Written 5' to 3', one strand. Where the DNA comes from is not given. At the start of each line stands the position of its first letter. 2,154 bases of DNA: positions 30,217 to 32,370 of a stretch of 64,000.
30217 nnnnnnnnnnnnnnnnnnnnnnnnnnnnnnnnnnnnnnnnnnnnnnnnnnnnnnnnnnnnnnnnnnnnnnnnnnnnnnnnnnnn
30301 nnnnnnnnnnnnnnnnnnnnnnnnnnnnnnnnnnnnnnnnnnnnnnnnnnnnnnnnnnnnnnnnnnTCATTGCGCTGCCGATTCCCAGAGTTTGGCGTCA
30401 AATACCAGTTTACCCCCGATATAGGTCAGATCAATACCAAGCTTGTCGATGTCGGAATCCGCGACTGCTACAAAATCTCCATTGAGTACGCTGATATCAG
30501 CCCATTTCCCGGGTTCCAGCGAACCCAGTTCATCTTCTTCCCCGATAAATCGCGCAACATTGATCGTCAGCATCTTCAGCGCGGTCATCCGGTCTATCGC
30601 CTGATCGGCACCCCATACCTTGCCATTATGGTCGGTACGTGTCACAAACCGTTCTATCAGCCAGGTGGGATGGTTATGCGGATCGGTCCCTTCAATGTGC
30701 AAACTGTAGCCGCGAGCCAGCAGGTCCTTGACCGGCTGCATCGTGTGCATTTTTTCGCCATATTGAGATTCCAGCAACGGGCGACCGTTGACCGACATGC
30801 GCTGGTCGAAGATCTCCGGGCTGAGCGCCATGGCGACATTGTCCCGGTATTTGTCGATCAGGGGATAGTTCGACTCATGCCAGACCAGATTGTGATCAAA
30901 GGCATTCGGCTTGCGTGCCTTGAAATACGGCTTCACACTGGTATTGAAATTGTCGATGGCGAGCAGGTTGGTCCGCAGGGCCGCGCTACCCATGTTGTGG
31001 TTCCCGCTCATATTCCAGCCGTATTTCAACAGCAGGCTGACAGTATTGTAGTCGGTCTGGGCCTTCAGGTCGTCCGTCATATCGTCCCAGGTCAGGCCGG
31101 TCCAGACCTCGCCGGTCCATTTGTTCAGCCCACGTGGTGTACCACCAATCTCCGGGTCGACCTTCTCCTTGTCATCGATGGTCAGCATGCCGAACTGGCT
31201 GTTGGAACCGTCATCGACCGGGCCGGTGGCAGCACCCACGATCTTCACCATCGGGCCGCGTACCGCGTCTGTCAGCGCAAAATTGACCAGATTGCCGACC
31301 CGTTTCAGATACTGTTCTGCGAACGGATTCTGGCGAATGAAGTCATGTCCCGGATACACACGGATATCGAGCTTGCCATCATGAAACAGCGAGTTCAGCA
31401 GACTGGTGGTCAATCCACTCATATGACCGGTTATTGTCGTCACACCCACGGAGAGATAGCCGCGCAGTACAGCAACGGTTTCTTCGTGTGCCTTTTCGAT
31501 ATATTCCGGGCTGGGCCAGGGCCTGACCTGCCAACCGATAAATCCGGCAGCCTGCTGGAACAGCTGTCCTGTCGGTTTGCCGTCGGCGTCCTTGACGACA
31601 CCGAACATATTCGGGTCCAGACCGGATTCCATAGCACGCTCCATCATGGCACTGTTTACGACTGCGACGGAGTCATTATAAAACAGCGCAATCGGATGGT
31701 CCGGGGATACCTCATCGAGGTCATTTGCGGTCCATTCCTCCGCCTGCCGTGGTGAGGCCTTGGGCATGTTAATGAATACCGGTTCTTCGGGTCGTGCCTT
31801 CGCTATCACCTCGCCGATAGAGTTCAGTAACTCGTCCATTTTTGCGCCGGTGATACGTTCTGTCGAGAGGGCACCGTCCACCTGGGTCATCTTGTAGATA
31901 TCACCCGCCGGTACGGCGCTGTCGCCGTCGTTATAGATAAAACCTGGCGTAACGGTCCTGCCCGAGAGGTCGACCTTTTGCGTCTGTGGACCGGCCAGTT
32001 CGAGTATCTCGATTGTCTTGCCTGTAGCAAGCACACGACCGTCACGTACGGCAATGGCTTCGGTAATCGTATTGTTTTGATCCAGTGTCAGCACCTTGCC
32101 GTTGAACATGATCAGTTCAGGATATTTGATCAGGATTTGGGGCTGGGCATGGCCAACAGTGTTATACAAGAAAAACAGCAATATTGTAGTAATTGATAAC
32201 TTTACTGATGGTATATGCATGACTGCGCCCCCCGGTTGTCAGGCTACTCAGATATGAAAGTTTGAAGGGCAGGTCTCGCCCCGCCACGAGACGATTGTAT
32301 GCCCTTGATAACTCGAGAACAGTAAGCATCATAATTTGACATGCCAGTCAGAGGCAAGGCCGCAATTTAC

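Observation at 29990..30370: Small-protein member B is translationally coupled (ATGA) to an amidohydrolase and sits at the centre of a convergent amidohydrolase pair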

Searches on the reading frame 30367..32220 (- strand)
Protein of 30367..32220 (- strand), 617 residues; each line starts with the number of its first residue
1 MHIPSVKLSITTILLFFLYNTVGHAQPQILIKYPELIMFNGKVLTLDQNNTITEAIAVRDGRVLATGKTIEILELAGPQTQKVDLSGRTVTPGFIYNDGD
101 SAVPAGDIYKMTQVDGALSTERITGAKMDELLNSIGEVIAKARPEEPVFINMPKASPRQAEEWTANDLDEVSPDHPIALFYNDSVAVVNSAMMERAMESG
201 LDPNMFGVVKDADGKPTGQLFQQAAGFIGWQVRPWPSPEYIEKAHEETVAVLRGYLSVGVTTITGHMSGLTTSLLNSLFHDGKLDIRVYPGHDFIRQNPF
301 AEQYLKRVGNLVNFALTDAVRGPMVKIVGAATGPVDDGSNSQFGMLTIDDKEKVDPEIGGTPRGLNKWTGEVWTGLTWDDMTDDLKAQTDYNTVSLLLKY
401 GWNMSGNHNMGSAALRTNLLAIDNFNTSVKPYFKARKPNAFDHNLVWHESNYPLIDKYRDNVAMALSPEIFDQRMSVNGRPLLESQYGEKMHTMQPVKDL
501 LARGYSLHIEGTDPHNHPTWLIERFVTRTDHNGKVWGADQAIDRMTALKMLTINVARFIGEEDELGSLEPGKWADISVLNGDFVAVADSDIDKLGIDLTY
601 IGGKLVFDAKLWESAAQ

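Call 7: search_protein_families(library=pfam, proteins=[window:30367-32220:-], max_evalue=0.01)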
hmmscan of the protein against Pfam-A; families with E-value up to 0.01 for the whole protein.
window:30367-32220:- (617 aa): 2 families
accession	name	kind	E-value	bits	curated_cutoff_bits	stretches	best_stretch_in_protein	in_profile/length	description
PF07969.17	Amidohydro_3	-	1.6e-31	110.8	29.7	1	164-607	79-472/472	Amidohydrolase family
PF01979.26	Amidohydro_1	-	3e-09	37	25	1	494-606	232-345/345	Amidohydrolase family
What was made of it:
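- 30367..32220 (-): Secreted YtcJ-like amidohydrolase AH617, with D-G-D (31921-31929) in place of HxH. Pfam Amidohydro_3 at 1.6e-31 (call 7).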

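Call 8: search_protein_families(library=ncbifam, proteins=[window:30367-32220:-], max_evalue=0.1)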
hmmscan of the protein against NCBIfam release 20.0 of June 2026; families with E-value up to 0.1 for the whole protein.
window:30367-32220:- (617 aa): 26 families (the best 25 are shown)
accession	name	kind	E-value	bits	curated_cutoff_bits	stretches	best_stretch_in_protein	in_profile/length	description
NF006056.0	PRK08204.1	subfamily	1e-10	41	391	2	535-582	335-382/449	hypothetical protein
NF005557.0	PRK07228.1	equivalog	3.8e-09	35.8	522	1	540-589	335-384/445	5'-deoxyadenosine deaminase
NF006549.0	PRK09045.1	equivalog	1.4e-08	33.8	540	1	538-579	337-378/444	TRZ/ATZ family hydrolase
NF006689.0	PRK09237.1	equivalog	4.4e-08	32.1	371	2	542-580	291-336/383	amidohydrolase/deacetylase family metallohydrolase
NF051886.1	XaaProDiPepCaul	equivalog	6.1e-07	28.8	500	1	544-583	338-377/398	Xaa-Pro dipeptidase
NF006055.0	PRK08203.1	equivalog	5.4e-06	25.2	532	1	538-589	350-400/455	8-oxoguanine deaminase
TIGR01224.1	hutI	equivalog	8.4e-06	24.8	298.15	1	54-95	4-43/377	imidazolonepropionase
TIGR01178.1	ade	equivalog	3.5e-05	22.5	472.5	0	540-607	274-331/552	adenine deaminase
NF011990.0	PRK15446.2-6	subfamily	5.5e-05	22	233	1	542-610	326-386/390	alpha-D-ribose 1-methylphosphonate 5-triphosphate diphosphatase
NF009686.0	PRK13207.1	subfamily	6.2e-05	21.9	354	1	550-595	408-453/569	urease subunit alpha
NF008371.0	PRK11170.1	equivalog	0.00023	20.2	483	1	546-584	330-368/382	N-acetylglucosamine-6-phosphate deacetylase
NF005211.0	PRK06687.1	equivalog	0.00029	19.8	703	1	545-579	337-371/419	TRZ/ATZ family protein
TIGR02967.1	guan_deamin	equivalog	0.00032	19.8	375.4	1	539-582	320-363/401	guanine deaminase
NF006679.0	PRK09228.1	subfamily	0.00034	19.5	351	0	55-95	33-73/433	guanine deaminase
TIGR00221.1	nagA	equivalog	0.00072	18.6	225.65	1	546-583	333-370/380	N-acetylglucosamine-6-phosphate deacetylase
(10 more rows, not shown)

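Call 32: search_solved_structures(query=window:30370-32220:-, max_evalue=0.001, show_alignments=2)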
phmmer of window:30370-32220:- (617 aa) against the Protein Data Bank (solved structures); distinct sequences matched with E-value up to 0.001: 3.
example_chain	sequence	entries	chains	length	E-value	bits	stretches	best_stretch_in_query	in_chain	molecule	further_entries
3ggm_A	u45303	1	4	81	1.6e-07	33.6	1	33-97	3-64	uncharacterized protein BT9727_2919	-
3ooq_A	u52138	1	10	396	7.4e-06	28.1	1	534-582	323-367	amidohydrolase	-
4v1x_A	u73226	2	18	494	3.9e-05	25.7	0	495-579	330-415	ATRAZINE CHLOROHYDROLASE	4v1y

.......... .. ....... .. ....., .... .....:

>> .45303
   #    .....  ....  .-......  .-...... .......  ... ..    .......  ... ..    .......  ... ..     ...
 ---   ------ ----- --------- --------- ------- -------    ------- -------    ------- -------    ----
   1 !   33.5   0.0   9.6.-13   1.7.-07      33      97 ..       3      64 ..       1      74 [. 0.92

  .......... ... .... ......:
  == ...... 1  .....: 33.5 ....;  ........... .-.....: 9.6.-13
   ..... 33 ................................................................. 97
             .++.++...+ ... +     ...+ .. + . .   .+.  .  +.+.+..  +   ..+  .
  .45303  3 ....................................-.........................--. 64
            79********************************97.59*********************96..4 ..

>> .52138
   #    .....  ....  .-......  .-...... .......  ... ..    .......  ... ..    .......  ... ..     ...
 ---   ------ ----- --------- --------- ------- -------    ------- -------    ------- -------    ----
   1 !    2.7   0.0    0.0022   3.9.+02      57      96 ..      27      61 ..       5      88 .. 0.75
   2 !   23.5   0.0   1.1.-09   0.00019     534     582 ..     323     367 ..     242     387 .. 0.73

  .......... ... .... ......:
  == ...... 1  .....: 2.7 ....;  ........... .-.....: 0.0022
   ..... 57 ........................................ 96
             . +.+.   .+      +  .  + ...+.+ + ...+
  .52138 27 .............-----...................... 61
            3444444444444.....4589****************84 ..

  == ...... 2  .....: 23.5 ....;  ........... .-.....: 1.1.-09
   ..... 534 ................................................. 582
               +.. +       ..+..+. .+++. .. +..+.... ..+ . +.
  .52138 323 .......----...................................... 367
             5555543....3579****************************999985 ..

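Call 36: find_homologous_proteins(query=window:30370-32220:-, max_evalue=1e-10)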
Query window:30370-32220:- (617 aa): 463 proteins with E <= 1e-10 among 8000 candidates; the best 120 are listed.
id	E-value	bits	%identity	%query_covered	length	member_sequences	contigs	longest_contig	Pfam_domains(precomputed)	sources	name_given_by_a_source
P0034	0.0e+0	1361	94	100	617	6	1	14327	PF07969.18,PF01979.27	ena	-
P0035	0.0e+0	1359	94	100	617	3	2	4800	PF07969.18,PF01979.27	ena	-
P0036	0.0e+0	1357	94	100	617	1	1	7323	PF07969.18,PF01979.27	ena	-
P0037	0.0e+0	1323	91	100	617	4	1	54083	PF07969.18,PF01979.27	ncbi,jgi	jgi:predicted amidohydrolase YtcJ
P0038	0.0e+0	1228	85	99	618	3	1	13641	PF07969.18,PF01979.27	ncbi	-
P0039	0.0e+0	1220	85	99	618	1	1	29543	PF07969.18,PF01979.27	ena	-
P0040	0.0e+0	1202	83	100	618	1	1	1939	PF07969.18,PF01979.27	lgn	-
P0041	0.0e+0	1200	84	100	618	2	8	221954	PF07969.18,PF01979.27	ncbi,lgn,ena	-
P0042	0.0e+0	1176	81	100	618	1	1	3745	PF07969.18,PF01979.27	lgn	-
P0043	0.0e+0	1064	74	97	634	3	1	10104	PF07969.18,PF01979.27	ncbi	-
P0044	0.0e+0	1064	75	100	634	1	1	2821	PF07969.18,PF01979.27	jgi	-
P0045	0.0e+0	1026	73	99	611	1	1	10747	PF07969.18,PF01979.27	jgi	jgi:predicted amidohydrolase YtcJ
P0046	0.0e+0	1023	73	99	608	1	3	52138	PF07969.18,PF01979.27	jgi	jgi:predicted amidohydrolase YtcJ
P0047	0.0e+0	1017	72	99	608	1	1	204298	PF07969.18,PF01979.27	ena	-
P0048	5.8e-297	1005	71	99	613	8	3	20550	PF07969.18,PF01979.27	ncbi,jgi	ncbi:MAG: putative amidohydrolase YtcJ [Gammaproteobacteria bacterium]|jgi:predicted amidohydrolase 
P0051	4.3e-295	998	71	98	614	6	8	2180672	PF07969.18,PF01979.27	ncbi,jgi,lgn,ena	-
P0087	1.9e-231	788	59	98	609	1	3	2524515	PF07969.18,PF01979.27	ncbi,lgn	-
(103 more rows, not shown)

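Call 37: find_encoding_contigs(protein=P0051, flank=6000, max_places=2)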
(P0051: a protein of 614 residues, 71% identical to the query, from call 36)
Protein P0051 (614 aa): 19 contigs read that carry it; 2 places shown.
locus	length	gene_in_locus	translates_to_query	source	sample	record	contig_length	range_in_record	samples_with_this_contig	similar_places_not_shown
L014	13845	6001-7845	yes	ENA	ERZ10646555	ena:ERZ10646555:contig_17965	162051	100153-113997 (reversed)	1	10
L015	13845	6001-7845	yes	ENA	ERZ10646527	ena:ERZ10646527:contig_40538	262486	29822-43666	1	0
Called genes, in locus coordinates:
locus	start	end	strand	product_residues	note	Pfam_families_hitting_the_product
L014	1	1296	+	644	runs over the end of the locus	PF07969:Amidohydro_3, PF01979:Amidohydro_1 (weak)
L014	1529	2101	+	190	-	PF12973:Cupin_7 (weak), PF07883:Cupin_2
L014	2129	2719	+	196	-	PF07883:Cupin_2 (faint)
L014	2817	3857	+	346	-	PF03401:TctC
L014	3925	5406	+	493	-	PF01970:TctA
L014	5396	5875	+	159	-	PF07331:TctB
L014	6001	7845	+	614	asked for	PF07969:Amidohydro_3, PF01979:Amidohydro_1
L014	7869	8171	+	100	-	-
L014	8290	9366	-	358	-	PF02628:COX15-CtaA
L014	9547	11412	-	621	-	PF07969:Amidohydro_3, PF01979:Amidohydro_1 (weak)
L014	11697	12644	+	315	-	PF03401:TctC, PF12974:Phosphonate-bd (weak)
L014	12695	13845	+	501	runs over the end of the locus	PF01970:TctA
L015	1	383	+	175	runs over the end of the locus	-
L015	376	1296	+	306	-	PF07969:Amidohydro_3, PF01979:Amidohydro_1 (weak)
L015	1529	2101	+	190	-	PF12973:Cupin_7 (weak), PF07883:Cupin_2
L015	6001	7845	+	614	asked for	PF07969:Amidohydro_3, PF01979:Amidohydro_1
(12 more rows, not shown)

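Call 38: find_encoding_contigs(protein=P0087, flank=6000, max_places=2)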
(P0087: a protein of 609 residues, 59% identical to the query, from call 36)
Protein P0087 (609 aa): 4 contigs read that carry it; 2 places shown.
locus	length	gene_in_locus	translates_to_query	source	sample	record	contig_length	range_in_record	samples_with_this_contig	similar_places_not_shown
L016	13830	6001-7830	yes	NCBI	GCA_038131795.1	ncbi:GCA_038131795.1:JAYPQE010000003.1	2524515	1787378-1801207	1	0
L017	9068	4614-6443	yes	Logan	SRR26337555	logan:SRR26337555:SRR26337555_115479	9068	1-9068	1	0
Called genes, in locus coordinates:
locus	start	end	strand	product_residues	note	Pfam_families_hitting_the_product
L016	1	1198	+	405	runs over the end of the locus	PF07883:Cupin_2 (weak)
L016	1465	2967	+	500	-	PF06277:EutA, PF14450:FtsA (faint)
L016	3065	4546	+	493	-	-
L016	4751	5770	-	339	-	PF09084:NMT1 (weak)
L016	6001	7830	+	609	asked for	PF07969:Amidohydro_3, PF01979:Amidohydro_1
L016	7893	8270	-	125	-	-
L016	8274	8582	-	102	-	-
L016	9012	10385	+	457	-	-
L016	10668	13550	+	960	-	PF07715:Plug, PF00593:TonB_dep_Rec_b-barrel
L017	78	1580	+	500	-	PF06277:EutA, PF14450:FtsA (faint)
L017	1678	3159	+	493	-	-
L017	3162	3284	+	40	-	-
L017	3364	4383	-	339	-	PF09084:NMT1 (weak)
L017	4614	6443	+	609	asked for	PF07969:Amidohydro_3, PF01979:Amidohydro_1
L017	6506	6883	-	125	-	-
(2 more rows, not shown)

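Call 39: find_encoding_contigs(protein=P0041, flank=6000, max_places=2)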
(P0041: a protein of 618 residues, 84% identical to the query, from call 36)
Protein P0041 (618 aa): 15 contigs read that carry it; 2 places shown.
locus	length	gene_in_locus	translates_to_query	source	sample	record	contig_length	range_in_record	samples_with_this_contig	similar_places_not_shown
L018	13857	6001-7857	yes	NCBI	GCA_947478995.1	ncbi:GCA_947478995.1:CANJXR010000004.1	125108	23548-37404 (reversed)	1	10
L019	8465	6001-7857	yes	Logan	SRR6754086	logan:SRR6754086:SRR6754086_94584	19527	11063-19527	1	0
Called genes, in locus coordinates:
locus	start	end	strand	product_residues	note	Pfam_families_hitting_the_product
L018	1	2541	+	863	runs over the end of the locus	PF07715:Plug, PF00593:TonB_dep_Rec_b-barrel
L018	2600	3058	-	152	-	PF07331:TctB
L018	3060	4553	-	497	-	PF01970:TctA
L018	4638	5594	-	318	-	PF03401:TctC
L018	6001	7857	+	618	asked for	PF07969:Amidohydro_3, PF01979:Amidohydro_1, PF07969:Amidohydro_3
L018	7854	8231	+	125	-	-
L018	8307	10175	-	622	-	PF07969:Amidohydro_3, PF01979:Amidohydro_1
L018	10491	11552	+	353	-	PF03401:TctC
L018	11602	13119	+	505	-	PF01970:TctA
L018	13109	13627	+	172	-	-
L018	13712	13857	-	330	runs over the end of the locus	PF13623:SurA_N_2 (weak), PF13624:SurA_N_3, PF00639:Rotamase, PF13145:Rotamase_2, PF13616:Rotamase_3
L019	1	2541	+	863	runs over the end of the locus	PF07715:Plug, PF00593:TonB_dep_Rec_b-barrel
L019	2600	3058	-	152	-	PF07331:TctB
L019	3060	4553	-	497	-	PF01970:TctA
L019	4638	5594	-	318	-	PF03401:TctC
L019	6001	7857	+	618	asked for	PF07969:Amidohydro_3, PF01979:Amidohydro_1, PF07969:Amidohydro_3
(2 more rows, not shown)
